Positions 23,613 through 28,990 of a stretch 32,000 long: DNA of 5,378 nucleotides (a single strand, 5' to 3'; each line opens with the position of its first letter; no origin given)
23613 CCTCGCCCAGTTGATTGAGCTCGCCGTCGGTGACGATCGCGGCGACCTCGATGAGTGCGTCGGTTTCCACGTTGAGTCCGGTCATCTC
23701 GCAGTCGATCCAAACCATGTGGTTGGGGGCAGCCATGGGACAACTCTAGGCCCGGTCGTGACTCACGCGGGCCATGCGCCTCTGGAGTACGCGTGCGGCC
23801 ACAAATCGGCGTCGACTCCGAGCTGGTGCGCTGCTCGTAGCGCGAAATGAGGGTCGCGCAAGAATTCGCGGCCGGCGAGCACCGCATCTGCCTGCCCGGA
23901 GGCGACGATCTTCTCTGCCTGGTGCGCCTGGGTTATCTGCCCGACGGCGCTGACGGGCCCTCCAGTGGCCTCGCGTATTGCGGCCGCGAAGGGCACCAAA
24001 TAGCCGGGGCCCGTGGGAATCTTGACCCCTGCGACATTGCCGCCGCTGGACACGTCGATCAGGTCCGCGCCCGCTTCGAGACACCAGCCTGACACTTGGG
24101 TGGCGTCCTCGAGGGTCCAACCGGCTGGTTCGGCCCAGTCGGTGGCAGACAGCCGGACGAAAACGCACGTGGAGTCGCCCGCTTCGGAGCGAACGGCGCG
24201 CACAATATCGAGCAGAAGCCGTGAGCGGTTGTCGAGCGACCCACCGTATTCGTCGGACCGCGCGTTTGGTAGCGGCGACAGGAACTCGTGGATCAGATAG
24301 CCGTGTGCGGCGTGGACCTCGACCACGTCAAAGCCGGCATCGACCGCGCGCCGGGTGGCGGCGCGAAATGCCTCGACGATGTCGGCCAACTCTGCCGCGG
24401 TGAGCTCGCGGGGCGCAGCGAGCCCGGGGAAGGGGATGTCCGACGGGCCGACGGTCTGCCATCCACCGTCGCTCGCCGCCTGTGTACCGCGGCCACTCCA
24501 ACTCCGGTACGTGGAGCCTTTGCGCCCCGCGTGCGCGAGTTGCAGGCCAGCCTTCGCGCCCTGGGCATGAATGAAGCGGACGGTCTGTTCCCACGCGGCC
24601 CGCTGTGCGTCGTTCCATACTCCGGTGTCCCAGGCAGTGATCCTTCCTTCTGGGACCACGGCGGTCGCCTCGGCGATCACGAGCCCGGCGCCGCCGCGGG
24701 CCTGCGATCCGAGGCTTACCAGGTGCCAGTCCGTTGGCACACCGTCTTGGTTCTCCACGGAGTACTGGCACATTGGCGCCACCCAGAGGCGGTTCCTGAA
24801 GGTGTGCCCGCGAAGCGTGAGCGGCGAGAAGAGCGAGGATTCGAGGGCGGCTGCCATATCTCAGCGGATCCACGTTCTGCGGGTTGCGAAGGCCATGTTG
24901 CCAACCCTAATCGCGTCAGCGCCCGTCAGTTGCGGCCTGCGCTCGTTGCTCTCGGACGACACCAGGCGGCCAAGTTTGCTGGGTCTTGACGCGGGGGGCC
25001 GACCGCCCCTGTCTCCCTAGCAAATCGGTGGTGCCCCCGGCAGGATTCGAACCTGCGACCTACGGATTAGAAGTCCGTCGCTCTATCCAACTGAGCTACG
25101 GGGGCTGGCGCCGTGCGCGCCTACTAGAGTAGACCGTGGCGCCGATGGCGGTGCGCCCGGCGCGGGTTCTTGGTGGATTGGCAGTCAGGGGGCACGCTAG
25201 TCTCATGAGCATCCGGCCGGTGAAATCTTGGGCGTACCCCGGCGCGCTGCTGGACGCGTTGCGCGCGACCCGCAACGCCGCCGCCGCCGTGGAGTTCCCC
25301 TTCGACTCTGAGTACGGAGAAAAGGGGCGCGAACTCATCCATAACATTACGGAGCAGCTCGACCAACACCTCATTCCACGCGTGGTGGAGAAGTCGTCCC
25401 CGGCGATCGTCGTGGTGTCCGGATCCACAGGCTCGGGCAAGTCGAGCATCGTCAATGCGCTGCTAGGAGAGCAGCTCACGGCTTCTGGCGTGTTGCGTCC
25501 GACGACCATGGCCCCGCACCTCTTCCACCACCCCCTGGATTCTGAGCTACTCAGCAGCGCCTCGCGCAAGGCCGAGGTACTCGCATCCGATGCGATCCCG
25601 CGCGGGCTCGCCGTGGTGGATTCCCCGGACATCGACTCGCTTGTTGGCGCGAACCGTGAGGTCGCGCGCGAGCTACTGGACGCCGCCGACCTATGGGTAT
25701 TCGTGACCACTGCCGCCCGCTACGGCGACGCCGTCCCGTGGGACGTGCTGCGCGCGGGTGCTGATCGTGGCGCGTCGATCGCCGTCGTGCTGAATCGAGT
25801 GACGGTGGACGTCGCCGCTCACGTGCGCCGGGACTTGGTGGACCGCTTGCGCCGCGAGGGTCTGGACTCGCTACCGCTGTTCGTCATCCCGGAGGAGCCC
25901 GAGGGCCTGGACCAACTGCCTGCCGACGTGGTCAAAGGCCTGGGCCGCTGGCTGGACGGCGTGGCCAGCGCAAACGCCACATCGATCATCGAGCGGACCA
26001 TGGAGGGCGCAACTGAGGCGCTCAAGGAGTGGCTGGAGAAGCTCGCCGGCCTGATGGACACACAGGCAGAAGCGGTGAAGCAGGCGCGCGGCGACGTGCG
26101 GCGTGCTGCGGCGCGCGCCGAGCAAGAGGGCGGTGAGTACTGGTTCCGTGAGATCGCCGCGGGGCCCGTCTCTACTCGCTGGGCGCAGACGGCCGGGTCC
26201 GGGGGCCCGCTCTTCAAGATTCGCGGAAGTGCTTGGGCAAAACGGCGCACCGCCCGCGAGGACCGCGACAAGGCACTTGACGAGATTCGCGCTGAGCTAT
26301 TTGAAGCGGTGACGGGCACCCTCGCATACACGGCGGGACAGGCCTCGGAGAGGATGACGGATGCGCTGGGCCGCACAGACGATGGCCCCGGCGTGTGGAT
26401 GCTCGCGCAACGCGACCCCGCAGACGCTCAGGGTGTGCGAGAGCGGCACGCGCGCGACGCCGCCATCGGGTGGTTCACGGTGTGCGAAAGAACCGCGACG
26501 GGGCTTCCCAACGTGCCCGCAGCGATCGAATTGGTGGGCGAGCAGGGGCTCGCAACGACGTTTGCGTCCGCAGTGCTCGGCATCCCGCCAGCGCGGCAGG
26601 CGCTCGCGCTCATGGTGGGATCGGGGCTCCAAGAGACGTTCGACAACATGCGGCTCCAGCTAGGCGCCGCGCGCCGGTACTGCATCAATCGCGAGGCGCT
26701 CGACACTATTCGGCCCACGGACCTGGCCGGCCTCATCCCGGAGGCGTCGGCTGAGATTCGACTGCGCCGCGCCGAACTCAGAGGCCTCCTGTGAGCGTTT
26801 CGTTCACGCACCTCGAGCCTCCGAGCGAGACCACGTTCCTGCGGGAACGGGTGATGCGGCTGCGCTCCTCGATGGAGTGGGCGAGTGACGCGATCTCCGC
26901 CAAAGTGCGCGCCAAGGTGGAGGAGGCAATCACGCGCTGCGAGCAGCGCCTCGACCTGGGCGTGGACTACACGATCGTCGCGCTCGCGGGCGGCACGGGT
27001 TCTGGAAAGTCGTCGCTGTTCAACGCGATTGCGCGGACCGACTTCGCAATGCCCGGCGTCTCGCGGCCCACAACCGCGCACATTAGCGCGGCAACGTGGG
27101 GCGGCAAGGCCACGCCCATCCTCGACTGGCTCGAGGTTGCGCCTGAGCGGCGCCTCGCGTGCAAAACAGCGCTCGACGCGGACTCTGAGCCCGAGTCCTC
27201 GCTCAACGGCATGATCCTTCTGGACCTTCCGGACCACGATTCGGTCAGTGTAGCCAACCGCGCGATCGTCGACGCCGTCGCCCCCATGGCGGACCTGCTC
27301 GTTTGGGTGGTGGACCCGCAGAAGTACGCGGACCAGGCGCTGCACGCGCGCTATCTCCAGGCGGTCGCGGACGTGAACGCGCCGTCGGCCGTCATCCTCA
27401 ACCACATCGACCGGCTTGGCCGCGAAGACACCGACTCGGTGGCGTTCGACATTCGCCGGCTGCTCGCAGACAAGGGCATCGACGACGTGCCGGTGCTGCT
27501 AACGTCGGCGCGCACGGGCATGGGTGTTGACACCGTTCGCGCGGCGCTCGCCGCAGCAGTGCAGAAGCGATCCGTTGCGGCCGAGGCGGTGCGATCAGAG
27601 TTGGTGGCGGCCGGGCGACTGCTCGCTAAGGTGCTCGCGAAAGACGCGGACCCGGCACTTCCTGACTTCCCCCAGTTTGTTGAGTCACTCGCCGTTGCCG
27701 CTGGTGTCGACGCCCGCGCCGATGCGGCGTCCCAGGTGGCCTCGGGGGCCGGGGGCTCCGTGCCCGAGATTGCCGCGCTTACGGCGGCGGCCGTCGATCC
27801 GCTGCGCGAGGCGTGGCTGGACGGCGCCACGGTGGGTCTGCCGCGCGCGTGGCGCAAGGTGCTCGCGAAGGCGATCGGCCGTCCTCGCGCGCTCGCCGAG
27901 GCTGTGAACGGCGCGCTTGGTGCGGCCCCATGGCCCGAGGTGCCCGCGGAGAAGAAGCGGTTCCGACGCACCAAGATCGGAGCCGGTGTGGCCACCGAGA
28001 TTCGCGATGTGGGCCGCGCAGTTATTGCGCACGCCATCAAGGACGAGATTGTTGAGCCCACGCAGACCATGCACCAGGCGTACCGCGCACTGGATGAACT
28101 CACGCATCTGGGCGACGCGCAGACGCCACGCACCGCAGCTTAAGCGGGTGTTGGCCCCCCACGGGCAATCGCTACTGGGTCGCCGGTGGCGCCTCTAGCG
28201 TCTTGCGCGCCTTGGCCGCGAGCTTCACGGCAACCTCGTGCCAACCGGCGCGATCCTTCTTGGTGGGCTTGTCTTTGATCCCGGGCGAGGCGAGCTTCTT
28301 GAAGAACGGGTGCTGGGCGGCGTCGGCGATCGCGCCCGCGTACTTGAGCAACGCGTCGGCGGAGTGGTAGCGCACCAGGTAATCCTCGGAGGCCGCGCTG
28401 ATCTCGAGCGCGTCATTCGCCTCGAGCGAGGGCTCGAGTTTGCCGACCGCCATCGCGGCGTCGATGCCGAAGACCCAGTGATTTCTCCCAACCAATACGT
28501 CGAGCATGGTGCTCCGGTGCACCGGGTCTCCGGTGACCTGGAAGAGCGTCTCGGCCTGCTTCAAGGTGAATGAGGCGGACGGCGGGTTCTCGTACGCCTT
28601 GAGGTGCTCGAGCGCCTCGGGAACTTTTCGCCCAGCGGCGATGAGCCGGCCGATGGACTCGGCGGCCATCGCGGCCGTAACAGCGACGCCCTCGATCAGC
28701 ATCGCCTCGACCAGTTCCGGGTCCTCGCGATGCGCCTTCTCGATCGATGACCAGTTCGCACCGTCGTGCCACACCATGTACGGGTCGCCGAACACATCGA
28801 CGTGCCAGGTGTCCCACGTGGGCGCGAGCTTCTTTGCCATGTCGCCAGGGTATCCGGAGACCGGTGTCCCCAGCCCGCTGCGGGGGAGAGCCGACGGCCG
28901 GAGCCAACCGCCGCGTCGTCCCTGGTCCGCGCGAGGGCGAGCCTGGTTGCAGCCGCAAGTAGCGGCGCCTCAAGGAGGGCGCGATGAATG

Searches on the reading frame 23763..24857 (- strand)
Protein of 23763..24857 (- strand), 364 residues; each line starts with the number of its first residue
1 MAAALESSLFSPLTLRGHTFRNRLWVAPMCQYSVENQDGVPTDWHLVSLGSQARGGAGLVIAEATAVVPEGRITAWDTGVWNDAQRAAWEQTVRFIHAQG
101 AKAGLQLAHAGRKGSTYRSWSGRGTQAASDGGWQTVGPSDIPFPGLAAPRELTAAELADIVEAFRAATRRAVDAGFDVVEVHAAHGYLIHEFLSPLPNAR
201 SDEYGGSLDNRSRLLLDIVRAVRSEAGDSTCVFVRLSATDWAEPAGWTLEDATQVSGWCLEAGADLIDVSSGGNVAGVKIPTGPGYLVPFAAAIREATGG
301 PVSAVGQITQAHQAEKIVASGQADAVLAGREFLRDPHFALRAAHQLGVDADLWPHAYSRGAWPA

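Call 13: search_protein_families(library=pfam, proteins=[window:23763-24857:-])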
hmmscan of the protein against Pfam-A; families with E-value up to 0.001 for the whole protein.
window:23763-24857:- (364 aa): 2 families
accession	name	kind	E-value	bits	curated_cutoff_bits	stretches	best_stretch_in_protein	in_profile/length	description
PF00724.26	Oxidored_FMN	-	1.5e-73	248.4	27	1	8-346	1-339/342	NADH:flavin oxidoreductase / NADH oxidase family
PF01207.24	Dus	-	0.00045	19.9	20.4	0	293-339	178-224/311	Dihydrouridine synthase (Dus)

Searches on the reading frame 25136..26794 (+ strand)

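Call 13: search_protein_families(library=pfam, proteins=[window:25136-26794:+])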
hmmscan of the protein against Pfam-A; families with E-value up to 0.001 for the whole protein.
window:25136-26794:+ (552 aa): 6 families
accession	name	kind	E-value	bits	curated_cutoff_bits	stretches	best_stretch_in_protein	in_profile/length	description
PF00350.29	Dynamin_N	-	1.2e-07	32.4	27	1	92-128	1-36/168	Dynamin family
PF13191.12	AAA_16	-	4.5e-05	24.4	32.6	1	74-145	11-85/167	AAA ATPase domain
PF03193.22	RsgA_GTPase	-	0.00019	21.7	30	1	72-115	89-132/174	RsgA GTPase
PF20703.3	nSTAND1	-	0.00055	20.1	27.1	1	73-119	28-65/379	Novel STAND NTPase 1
PF06414.18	Zeta_toxin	-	0.00085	19.3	22.3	0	84-120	11-47/199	Zeta toxin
PF01926.29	MMR_HSR1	-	0.00087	19.8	21.9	0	92-192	2-84/113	50S ribosome-binding GTPase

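Call 52: search_protein_families(library=ncbifam, proteins=[window:25136-26794:+], max_evalue=0.001)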
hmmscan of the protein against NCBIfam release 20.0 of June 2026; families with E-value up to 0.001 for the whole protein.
window:25136-26794:+ (552 aa): 0 families

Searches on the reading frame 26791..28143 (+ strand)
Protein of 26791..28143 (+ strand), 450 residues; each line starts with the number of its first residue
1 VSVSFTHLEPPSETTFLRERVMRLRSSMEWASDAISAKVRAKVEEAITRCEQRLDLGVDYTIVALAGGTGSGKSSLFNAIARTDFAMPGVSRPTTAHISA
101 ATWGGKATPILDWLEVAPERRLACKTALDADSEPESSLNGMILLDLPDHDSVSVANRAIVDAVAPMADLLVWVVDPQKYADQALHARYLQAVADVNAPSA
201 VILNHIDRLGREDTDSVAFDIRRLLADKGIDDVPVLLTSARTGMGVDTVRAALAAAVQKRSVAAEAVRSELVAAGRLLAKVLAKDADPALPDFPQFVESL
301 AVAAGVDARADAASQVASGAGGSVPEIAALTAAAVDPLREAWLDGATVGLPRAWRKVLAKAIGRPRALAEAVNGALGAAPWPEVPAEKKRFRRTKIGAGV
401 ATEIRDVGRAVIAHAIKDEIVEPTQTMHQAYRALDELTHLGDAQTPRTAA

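Call 13: search_protein_families(library=pfam, proteins=[window:26791-28143:+])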
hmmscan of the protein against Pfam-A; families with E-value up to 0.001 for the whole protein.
window:26791-28143:+ (450 aa): 5 families
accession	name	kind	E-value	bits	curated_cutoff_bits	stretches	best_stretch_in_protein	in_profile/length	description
PF00009.33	GTP_EFTU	-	9.8e-07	29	26.5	1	62-257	5-186/188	Elongation factor Tu GTP binding domain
PF03193.22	RsgA_GTPase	-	1e-06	29.1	30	0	54-84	100-131/174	RsgA GTPase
PF00350.29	Dynamin_N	-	2.3e-06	28.2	27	0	63-98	1-35/168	Dynamin family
PF01926.29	MMR_HSR1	-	3.7e-05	24.2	21.9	1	63-204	2-112/113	50S ribosome-binding GTPase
PF02421.24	FeoB_N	-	0.0002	21.3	27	0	165-251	77-154/156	Ferrous iron transport protein B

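Call 52: search_protein_families(library=ncbifam, proteins=[window:26791-28143:+], max_evalue=0.001)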
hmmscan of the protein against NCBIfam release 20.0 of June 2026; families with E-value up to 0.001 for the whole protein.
window:26791-28143:+ (450 aa): 9 families
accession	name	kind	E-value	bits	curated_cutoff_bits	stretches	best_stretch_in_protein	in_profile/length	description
TIGR03918.1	GTP_HydF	equivalog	3.1e-07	29.6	325.55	0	165-285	85-194/392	[FeFe] hydrogenase H-cluster maturation GTPase HydF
TIGR03594.1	GTPase_EngA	equivalog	9.4e-07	28.2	306.7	0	166-261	257-350/432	ribosome biogenesis GTPase Der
TIGR03598.1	GTPase_YsxC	equivalog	4.7e-06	26.4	124.45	0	170-253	104-185/186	ribosome biogenesis GTP-binding protein YihA/YsxC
NF000908.1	PRK00089.1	equivalog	1.3e-05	24.7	237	0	163-259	79-169/291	GTPase Era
NF003661.0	PRK05291.1-3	equivalog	1.8e-05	24.3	380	0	38-87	195-243/448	tRNA uridine-5-carboxymethylaminomethyl(34) synthesis GTPase MnmE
NF008931.0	PRK12288.1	equivalog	7.7e-05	21.9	360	0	160-257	114-207/347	small ribosomal subunit biogenesis GTPase RsgA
TIGR03156.1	GTP_HflX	equivalog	0.00019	20.5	216.75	0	58-84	187-213/351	GTPase HflX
TIGR00475.1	selB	equivalog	0.0005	18.9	242.25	1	143-256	54-164/581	selenocysteine-specific translation elongation factor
TIGR03597.1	GTPase_YqeH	equivalog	0.0008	18.7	297.4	0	196-261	91-157/361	ribosome biogenesis GTPase YqeH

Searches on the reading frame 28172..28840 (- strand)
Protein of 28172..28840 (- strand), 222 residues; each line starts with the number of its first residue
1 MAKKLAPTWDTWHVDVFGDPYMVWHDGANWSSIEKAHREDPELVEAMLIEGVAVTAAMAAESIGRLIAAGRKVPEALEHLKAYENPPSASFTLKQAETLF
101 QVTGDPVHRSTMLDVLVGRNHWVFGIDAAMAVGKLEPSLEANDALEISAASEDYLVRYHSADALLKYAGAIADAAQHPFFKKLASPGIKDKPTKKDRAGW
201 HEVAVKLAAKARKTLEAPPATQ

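Call 11: find_encoding_contigs(protein=window:28172-28840:-, flank=10000, max_places=6)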
Protein window:28172-28840:- (222 aa): no gene with exactly this product is on record in the collection.

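Call 13: search_protein_families(library=pfam, proteins=[window:28172-28840:-])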
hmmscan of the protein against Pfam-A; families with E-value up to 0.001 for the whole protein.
window:28172-28840:- (222 aa): 0 families

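Call 52: search_protein_families(library=ncbifam, proteins=[window:28172-28840:-], max_evalue=0.001)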
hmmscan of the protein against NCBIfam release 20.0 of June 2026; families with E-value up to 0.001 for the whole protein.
window:28172-28840:- (222 aa): 0 families
